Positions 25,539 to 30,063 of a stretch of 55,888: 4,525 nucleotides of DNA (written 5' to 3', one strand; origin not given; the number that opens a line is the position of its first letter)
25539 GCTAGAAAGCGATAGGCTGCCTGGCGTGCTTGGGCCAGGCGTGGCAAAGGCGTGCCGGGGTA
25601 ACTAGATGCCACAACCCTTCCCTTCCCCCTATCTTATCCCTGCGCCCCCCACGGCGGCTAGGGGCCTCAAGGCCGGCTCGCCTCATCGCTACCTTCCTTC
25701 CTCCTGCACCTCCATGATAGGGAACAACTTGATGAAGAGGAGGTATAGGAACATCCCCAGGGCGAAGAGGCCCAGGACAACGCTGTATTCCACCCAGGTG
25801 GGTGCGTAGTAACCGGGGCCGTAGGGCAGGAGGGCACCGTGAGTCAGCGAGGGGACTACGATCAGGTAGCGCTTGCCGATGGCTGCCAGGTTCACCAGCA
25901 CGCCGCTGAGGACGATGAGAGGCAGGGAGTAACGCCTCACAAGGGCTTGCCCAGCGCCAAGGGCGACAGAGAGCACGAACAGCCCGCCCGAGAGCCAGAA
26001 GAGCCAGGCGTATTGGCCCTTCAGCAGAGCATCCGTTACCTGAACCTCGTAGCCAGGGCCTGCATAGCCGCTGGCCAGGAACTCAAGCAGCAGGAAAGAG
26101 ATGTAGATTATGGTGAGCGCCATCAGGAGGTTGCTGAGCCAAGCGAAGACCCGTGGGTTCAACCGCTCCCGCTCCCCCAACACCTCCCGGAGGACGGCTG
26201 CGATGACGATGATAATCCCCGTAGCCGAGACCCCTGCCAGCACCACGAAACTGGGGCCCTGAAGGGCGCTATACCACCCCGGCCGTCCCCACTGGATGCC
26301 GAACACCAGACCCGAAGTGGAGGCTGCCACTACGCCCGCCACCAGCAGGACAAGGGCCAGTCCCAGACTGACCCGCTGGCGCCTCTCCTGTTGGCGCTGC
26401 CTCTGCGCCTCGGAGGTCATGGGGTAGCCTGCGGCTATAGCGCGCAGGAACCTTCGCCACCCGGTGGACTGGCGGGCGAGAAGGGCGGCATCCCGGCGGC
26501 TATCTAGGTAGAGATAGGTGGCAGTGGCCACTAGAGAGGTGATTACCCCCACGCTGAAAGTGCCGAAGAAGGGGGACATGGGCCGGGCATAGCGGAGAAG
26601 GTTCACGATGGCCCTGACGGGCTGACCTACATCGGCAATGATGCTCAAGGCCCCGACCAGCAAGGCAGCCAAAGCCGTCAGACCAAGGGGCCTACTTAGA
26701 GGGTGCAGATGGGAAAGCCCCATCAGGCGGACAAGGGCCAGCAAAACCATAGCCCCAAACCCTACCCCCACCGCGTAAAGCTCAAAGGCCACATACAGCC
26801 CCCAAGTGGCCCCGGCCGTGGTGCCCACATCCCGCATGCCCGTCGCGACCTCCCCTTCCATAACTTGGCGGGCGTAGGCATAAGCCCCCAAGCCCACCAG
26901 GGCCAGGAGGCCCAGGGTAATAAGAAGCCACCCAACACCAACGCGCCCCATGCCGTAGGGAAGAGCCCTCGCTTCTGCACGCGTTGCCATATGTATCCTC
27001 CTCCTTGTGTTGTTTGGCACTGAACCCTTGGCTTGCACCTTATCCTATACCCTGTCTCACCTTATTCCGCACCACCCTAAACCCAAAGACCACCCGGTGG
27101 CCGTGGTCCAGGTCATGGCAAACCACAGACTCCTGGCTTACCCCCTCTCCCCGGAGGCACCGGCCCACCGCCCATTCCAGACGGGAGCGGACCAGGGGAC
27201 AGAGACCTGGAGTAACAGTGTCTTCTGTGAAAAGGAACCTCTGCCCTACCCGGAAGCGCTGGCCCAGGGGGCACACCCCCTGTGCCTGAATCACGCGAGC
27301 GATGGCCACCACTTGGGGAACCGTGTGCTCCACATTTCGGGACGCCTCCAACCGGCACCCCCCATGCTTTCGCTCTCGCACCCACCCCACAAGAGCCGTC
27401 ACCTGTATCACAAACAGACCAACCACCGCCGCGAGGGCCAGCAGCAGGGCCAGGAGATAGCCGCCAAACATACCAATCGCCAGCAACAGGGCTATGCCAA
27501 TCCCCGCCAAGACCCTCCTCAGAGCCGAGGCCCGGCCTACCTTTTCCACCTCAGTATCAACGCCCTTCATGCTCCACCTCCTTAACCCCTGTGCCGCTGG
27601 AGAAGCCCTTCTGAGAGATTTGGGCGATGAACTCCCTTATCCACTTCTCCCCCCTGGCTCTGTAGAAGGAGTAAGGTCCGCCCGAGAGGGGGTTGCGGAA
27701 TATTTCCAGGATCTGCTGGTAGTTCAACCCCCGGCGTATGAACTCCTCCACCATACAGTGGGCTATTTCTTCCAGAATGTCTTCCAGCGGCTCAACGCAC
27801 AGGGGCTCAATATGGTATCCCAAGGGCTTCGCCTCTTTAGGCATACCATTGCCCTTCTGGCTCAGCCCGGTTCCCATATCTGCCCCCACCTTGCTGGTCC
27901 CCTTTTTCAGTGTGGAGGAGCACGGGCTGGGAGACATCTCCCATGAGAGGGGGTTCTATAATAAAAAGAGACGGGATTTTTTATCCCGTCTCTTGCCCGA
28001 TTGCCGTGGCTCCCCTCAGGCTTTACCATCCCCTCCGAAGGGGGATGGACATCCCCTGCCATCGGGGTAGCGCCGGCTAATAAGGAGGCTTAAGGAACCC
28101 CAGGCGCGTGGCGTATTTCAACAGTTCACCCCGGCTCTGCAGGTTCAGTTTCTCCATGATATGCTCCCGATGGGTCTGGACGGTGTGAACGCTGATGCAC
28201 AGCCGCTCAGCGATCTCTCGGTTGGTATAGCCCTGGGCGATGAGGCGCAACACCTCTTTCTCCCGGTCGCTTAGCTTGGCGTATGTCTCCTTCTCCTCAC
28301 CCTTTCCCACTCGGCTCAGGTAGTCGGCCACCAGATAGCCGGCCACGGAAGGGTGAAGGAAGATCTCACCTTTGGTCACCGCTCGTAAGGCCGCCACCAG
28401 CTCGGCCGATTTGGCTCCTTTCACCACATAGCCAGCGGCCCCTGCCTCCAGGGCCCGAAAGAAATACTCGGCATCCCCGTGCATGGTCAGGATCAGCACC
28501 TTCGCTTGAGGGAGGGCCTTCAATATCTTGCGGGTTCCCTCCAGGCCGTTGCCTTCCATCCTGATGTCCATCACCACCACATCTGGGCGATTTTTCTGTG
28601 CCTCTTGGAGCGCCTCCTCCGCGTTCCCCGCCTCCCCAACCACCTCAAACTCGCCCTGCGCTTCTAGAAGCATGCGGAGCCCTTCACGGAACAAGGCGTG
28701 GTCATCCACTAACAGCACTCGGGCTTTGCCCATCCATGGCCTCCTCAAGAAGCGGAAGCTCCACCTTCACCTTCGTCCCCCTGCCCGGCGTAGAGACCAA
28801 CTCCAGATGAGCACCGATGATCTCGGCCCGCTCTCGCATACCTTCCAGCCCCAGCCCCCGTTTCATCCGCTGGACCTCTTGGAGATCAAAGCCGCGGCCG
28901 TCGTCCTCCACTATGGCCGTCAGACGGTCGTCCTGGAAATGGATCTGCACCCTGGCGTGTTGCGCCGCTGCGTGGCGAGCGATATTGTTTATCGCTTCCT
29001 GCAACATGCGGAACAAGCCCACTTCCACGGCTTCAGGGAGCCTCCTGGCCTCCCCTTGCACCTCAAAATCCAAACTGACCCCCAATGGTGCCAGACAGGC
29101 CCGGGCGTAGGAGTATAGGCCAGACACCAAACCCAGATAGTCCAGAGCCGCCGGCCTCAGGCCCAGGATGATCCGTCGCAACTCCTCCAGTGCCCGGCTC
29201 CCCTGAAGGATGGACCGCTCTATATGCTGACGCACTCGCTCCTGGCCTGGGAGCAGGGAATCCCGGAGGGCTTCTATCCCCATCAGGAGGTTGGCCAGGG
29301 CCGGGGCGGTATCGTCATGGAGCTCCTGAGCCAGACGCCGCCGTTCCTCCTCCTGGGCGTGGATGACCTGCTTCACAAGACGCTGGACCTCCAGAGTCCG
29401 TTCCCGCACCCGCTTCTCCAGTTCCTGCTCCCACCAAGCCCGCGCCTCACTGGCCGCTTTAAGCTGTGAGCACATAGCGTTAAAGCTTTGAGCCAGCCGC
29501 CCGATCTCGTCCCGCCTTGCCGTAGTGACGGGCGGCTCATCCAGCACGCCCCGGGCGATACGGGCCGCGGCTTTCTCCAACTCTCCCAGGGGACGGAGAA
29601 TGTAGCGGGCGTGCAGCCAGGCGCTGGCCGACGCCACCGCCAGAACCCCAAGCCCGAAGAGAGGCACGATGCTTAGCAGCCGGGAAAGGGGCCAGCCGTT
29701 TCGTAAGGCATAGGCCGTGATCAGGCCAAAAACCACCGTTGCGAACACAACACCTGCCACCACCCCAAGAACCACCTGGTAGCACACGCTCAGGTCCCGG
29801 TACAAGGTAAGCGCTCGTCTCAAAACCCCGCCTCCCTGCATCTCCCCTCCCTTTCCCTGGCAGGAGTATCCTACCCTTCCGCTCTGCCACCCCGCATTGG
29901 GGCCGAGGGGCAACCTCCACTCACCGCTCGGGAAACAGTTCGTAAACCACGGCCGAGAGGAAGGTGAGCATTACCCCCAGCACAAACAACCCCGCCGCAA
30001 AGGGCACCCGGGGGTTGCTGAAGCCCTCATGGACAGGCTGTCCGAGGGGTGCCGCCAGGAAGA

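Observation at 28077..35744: Composite Mo-enzyme operon: Psr-type catalytic, FeS and NrfD subunits with an ethylbenzene-dehydrogenase-gamma-type subunit inserted between alpha and beta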

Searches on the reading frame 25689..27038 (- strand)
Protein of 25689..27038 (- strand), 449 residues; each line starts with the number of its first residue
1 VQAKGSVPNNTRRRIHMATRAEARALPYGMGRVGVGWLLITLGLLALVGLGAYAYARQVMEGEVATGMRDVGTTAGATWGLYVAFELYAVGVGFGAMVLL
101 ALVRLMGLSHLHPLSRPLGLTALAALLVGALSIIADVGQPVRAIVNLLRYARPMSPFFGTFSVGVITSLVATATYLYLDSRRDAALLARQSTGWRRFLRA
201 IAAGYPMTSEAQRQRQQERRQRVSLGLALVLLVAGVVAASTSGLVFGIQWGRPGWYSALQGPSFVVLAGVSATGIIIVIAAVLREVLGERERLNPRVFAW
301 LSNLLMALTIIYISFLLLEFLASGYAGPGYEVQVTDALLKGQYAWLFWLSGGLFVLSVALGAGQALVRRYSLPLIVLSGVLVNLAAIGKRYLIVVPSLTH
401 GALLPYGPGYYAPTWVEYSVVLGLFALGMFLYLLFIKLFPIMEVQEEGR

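Call 4: search_protein_families(library=pfam, proteins=[window:25689-27038:-], max_evalue=0.01)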
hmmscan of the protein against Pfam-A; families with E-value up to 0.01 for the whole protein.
window:25689-27038:- (449 aa): 1 family
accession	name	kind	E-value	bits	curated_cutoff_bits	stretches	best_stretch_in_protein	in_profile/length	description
PF03916.19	NrfD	-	2.9e-20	73.6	25.8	1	75-398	7-309/313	Polysulphide reductase, NrfD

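Call 20: search_protein_families(library=ncbifam, proteins=[window:25689-27038:-], max_evalue=0.001)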
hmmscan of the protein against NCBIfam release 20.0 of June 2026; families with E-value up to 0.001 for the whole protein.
window:25689-27038:- (449 aa): 4 families
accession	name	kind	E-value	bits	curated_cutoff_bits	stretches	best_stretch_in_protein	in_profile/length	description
NF045798.1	DsrP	equivalog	7.6e-14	51.9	350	2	39-144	14-114/346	sulfate reduction electron transfer complex DsrMKJOP subunit DsrP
NF008133.1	PRK10881.1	equivalog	4.4e-10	39.6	450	1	68-443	38-375/377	Ni/Fe-hydrogenase cytochrome b subunit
NF041784.1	mnquin_red_QrcD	equivalog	2.1e-07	30.6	570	0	266-442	224-401/408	menaquinone reductase integral membrane subunit QrcD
NF045516.2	SepX_GlpR_1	exception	9.1e-05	22.4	160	1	206-245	172-211/293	divisome protein SepX/GlpR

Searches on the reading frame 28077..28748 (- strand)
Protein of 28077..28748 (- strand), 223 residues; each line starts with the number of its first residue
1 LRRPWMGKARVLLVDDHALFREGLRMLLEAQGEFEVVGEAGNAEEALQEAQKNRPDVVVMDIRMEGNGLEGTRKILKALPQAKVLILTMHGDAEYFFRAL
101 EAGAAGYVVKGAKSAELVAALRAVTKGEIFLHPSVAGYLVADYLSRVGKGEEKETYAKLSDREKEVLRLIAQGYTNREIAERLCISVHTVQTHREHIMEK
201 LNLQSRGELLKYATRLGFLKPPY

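Call 4: search_protein_families(library=pfam, proteins=[window:28077-28748:-], max_evalue=0.01)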
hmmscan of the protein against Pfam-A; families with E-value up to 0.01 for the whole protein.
window:28077-28748:- (223 aa): 9 families
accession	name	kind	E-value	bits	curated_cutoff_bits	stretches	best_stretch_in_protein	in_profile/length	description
PF00072.30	Response_reg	-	4.6e-27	94.8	30.2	1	11-122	1-111/111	Response regulator receiver domain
PF00196.25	GerE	-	1.7e-20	72.8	23.5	1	158-213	2-57/57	Bacterial regulatory proteins, luxR family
PF08281.18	Sigma70_r4_2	-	3.1e-07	30.4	25.7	1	157-201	9-54/54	Sigma-70, region 4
PF13384.12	HTH_23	-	2.1e-06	27.8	24.6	1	165-193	9-37/50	Homeodomain-like domain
PF04545.22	Sigma70_r4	-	8.1e-05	22.5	24.1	1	157-201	3-48/50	Sigma-70, region 4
PF13936.12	HTH_38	-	0.00026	21.1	27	1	158-192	4-39/44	Helix-turn-helix domain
PF13551.12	HTH_29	-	0.0011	19.5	28.1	1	164-195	2-34/64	Winged helix-turn helix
PF02796.21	HTH_7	-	0.0015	19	23.8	1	163-190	11-38/45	Helix-turn-helix domain of resolvase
PF06056.18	Terminase_5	-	0.0091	16.4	20.3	0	172-192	12-32/58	Putative ATPase subunit of terminase (gpP-like)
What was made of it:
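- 28077..28748 (-): NarL/LuxR-type response regulator. Call 4.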

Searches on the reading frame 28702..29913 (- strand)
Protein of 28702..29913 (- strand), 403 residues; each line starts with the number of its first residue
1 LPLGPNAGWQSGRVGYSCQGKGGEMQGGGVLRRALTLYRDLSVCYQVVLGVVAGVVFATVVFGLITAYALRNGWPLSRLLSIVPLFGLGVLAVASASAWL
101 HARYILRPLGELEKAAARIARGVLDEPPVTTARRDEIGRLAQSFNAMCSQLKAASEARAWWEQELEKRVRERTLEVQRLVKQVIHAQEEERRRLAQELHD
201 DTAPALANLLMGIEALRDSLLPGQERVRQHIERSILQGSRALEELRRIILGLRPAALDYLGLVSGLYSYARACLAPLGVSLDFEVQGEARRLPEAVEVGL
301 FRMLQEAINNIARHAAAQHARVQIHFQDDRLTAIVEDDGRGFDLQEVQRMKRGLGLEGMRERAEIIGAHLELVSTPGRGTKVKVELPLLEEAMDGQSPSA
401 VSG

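Call 4: search_protein_families(library=pfam, proteins=[window:28702-29913:-], max_evalue=0.01)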
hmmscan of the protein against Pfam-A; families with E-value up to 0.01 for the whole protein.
window:28702-29913:- (403 aa): 4 families
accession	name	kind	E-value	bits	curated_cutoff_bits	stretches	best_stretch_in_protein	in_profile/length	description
PF02518.31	HATPase_c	-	1.6e-15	57.9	26.4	1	297-388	3-109/111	Histidine kinase-, DNA gyrase B-, and HSP90-like ATPase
PF00672.30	HAMP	-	9.8e-15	55.1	25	1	102-148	3-48/53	HAMP domain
PF07730.19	HisKA_3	-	5e-12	46.6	24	1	190-257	1-68/68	Histidine kinase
PF13581.12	HATPase_c_2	-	4.5e-05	23.9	27.4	1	304-353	36-99/127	Histidine kinase-like ATPase domain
